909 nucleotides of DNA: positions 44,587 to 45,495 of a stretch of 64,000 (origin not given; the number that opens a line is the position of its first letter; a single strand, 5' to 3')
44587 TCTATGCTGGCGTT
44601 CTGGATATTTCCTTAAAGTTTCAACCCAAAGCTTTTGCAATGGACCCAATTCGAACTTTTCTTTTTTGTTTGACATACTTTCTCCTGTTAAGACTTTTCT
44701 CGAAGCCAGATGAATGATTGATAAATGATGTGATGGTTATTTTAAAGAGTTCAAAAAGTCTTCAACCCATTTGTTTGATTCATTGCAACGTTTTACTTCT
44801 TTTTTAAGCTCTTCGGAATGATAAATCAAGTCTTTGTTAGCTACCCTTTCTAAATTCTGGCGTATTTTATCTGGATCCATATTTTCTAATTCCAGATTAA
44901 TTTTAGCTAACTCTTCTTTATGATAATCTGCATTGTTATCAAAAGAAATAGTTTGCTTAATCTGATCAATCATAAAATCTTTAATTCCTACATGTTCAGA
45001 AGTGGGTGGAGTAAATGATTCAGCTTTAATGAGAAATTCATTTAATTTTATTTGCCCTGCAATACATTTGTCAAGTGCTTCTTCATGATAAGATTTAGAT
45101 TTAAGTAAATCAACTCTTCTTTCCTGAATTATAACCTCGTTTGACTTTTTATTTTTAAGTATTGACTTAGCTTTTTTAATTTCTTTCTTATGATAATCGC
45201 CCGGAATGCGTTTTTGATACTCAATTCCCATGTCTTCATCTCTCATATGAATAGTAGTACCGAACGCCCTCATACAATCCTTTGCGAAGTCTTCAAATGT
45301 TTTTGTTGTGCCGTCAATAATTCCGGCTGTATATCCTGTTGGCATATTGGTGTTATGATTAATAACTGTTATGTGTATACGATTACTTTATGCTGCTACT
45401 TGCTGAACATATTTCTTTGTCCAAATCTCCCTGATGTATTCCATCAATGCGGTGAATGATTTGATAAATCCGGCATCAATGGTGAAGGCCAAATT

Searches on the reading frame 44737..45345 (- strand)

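Call 45: search_protein_families(library=phrogs, proteins=[window:44737-45345:-], max_evalue=0.001)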
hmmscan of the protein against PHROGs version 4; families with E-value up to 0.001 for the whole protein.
window:44737-45345:- (202 aa): 1 family
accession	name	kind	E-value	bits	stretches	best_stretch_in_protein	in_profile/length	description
phrog_8905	-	unknown function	1e-25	91.8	1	1-202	1-211/215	-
